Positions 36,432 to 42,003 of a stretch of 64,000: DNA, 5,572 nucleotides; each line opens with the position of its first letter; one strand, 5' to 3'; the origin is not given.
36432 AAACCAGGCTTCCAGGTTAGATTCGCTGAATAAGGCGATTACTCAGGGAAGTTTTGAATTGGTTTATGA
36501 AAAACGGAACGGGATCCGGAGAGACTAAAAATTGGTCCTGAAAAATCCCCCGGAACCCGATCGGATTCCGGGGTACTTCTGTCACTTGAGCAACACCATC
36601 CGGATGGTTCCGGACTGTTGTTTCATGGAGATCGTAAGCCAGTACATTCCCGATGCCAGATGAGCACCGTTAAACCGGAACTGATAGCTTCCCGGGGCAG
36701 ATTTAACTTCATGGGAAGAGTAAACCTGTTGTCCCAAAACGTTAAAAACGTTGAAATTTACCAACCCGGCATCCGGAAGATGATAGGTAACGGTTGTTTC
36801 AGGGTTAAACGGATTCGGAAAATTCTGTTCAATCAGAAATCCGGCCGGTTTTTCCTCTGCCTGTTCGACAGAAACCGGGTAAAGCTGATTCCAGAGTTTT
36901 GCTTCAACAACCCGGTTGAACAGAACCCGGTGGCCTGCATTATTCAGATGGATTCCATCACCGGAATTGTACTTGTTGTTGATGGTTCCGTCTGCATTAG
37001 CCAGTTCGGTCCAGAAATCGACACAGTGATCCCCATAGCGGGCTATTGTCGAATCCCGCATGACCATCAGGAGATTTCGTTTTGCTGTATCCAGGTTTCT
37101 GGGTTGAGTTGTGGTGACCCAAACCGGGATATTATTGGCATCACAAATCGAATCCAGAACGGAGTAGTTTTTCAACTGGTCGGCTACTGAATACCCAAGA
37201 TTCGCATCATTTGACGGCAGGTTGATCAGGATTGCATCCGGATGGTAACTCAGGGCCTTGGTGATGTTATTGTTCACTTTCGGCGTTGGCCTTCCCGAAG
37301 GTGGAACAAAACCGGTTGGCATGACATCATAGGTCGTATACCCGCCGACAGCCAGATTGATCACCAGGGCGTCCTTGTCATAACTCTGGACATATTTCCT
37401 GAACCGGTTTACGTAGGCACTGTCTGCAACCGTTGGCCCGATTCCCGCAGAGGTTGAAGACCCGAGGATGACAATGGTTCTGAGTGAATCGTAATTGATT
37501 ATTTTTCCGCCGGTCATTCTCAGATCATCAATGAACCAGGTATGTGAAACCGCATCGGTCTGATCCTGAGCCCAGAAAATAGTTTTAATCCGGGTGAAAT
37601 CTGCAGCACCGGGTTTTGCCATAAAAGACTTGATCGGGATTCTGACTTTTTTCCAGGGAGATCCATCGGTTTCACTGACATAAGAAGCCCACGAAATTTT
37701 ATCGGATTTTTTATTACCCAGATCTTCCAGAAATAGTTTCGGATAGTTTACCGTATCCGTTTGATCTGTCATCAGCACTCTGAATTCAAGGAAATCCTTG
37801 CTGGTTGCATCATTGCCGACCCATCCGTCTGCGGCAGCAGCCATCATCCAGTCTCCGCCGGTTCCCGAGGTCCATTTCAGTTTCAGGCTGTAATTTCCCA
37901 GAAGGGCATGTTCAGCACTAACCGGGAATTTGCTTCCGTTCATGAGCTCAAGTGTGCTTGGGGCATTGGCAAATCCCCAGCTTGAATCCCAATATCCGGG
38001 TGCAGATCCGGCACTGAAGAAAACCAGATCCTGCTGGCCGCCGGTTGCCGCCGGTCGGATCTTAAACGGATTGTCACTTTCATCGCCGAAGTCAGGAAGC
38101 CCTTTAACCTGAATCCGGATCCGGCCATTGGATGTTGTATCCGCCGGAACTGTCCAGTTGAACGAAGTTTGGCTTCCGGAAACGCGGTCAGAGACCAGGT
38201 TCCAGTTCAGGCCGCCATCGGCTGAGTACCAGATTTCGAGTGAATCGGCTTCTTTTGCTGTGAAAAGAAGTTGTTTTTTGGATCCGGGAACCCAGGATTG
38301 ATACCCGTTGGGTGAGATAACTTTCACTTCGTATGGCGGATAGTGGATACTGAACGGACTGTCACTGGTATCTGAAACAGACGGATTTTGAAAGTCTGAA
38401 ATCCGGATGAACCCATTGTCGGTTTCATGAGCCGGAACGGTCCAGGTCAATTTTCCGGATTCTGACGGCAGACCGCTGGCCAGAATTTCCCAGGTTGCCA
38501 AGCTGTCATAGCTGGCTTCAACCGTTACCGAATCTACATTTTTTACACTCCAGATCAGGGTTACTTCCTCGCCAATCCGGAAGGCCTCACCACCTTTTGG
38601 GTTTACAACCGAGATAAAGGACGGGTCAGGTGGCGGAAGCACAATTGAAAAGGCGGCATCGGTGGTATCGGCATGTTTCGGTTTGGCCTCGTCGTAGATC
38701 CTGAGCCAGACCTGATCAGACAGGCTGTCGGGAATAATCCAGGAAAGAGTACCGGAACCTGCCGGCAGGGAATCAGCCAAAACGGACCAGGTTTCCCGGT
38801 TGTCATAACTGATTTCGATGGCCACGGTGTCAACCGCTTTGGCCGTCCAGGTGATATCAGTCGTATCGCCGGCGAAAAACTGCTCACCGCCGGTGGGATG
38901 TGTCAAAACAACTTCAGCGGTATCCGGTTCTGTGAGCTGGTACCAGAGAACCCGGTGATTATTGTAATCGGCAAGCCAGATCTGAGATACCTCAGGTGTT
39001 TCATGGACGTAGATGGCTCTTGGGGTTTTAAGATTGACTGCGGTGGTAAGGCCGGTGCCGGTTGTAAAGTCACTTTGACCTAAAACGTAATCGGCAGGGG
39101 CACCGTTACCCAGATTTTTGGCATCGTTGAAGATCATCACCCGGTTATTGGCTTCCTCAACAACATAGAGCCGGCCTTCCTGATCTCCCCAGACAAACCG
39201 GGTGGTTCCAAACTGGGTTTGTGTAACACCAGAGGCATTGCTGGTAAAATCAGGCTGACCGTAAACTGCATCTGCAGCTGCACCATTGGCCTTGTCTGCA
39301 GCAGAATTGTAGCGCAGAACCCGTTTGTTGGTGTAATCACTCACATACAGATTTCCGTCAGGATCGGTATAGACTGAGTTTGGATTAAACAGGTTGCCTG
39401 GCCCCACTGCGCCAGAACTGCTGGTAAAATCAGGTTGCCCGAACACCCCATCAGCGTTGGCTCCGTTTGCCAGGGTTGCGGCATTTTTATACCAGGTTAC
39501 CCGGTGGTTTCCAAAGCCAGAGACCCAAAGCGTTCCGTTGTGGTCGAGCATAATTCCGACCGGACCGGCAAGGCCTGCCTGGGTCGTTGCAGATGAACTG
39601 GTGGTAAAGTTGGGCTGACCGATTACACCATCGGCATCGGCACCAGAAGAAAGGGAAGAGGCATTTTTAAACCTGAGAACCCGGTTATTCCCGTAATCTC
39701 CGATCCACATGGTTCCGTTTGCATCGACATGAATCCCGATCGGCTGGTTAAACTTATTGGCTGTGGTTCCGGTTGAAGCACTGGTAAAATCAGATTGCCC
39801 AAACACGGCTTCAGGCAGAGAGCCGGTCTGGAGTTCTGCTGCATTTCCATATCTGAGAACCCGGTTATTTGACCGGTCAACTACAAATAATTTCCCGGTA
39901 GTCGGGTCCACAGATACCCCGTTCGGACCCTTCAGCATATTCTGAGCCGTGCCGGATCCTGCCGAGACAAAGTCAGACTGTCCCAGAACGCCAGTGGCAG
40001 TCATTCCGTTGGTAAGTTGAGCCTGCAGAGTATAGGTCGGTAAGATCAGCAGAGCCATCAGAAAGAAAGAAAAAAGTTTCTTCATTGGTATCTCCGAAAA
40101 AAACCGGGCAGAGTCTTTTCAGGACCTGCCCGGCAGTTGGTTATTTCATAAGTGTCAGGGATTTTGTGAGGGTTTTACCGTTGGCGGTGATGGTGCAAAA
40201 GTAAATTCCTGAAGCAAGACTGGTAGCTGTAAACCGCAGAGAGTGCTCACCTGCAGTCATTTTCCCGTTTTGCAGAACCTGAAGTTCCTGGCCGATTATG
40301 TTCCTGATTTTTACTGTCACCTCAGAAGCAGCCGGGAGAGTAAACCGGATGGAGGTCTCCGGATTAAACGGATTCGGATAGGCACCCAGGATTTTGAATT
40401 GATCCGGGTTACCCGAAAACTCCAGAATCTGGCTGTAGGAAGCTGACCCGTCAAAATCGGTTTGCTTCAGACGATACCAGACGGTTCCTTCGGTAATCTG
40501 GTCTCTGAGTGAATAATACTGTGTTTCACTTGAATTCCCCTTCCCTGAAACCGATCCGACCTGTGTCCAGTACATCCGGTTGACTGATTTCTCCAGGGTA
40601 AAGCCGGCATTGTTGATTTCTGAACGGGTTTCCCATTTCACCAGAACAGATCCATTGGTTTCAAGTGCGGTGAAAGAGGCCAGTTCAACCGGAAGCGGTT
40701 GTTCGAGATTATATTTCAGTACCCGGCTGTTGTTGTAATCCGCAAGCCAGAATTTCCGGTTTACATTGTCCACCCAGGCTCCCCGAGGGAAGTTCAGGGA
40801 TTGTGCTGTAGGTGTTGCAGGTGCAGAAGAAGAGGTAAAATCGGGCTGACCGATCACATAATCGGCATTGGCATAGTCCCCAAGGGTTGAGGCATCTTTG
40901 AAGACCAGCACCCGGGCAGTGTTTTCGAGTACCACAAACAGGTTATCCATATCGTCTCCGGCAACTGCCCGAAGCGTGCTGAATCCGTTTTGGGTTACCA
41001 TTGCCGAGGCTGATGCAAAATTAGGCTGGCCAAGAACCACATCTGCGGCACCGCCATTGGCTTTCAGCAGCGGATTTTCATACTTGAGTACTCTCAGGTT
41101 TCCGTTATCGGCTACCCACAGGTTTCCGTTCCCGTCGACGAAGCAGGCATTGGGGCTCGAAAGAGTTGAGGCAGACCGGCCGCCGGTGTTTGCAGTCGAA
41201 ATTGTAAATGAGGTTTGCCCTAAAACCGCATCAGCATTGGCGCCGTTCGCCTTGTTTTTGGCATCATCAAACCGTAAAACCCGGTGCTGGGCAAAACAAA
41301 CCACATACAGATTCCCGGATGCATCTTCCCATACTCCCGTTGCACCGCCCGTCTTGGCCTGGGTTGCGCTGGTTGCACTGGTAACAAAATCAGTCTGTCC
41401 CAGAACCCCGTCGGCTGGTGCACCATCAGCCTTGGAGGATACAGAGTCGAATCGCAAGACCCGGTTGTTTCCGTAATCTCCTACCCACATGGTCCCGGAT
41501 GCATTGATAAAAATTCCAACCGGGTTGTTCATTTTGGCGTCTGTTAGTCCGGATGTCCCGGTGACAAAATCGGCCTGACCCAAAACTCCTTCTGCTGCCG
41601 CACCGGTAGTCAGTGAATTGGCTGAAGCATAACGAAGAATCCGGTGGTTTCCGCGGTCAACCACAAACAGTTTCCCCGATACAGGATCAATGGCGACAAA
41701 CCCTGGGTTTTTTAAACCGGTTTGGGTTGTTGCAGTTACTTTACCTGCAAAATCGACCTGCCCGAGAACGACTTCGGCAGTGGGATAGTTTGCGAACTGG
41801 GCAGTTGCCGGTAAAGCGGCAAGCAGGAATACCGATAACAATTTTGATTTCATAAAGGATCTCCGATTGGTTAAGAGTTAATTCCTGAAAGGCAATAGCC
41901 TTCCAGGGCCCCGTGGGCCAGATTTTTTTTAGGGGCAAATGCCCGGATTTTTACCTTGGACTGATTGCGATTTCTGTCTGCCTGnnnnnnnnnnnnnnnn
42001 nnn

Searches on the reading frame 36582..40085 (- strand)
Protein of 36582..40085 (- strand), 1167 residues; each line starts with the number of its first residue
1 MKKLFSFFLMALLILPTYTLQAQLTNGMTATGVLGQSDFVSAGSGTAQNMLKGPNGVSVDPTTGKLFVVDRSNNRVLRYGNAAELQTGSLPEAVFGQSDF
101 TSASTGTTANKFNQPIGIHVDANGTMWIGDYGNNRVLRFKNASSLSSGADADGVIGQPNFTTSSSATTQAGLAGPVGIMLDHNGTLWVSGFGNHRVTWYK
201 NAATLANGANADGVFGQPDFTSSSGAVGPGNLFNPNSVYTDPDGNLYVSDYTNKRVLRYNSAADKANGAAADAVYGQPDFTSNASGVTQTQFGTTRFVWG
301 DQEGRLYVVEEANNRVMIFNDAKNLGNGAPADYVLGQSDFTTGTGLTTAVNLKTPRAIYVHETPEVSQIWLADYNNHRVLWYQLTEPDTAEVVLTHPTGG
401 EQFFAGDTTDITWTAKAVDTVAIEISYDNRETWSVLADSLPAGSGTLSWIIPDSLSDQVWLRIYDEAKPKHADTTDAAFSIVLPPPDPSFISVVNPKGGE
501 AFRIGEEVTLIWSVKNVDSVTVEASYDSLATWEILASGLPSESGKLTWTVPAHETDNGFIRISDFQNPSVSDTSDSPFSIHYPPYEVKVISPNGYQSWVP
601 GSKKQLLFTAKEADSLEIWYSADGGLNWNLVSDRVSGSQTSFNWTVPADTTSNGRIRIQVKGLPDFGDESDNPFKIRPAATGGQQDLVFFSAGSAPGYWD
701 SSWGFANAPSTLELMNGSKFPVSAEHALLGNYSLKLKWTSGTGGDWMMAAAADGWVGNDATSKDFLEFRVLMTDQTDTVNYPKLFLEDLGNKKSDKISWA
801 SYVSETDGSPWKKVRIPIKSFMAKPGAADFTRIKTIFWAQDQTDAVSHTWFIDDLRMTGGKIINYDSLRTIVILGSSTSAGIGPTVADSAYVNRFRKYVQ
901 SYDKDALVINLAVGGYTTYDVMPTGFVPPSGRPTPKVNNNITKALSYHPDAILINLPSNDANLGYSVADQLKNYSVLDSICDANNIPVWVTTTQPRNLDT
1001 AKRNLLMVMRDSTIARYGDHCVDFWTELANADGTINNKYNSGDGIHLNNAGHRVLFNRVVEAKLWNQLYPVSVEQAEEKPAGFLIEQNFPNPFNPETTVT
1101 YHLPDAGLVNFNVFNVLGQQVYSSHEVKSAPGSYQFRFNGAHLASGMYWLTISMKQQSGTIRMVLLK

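Call 51: search_protein_families(library=pfam, proteins=[window:36582-40085:-], max_evalue=0.0001)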
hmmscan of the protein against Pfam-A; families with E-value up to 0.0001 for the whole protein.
window:36582-40085:- (1167 aa): 8 families
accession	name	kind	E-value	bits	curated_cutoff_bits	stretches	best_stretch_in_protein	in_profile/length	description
PF01436.27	NHL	-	1.4e-23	82.1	20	0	52-79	2-28/28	NHL repeat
PF13472.12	Lipase_GDSL_2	-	6.1e-14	53.4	32.9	1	874-1054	2-178/178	GDSL-like Lipase/Acylhydrolase family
PF10342.15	Kre9_KNH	-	4e-08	34.3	24.6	0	397-467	2-79/94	Kre9/KNH-like N-terminal Ig-like domain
PF08450.18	SGL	-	2.4e-07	31.1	26.3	0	48-143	130-214/246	SMP-30/Gluconolactonase/LRE-like region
PF18962.6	Por_Secre_tail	-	2.6e-07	31.3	27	1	1089-1160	2-70/75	Secretion system C-terminal sorting domain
PF00657.28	Lipase_GDSL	-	2.2e-06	28.4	23.6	1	871-1059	1-208/208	GDSL-like Lipase/Acylhydrolase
PF07494.17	Reg_prop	-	4.8e-06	26.6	20.4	0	117-131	9-23/24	Two component regulator propeller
PF21582.3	CBM30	-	8.7e-05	23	27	0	717-858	25-169/170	Carbohydrate binding domain 30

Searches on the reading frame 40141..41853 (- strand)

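Call 51: search_protein_families(library=pfam, proteins=[window:40141-41853:-], max_evalue=0.0001)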
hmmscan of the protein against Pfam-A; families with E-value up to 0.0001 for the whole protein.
window:40141-41853:- (570 aa): 5 families
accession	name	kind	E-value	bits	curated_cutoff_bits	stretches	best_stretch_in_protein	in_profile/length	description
PF01436.27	NHL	-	1.4e-19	69.5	20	0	48-75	2-28/28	NHL repeat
PF18962.6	Por_Secre_tail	-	1.4e-09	38.5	27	1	492-565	2-72/75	Secretion system C-terminal sorting domain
PF25021.1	TEN_NHL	-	2.8e-08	33.6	27.1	0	176-313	80-222/357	Teneurin NHL domain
PF08450.18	SGL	-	8.6e-07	29.2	26.3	0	93-137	173-212/246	SMP-30/Gluconolactonase/LRE-like region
PF13860.13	FlgD_ig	-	9.3e-05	22.8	27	0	500-558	12-76/79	FlgD Ig-like domain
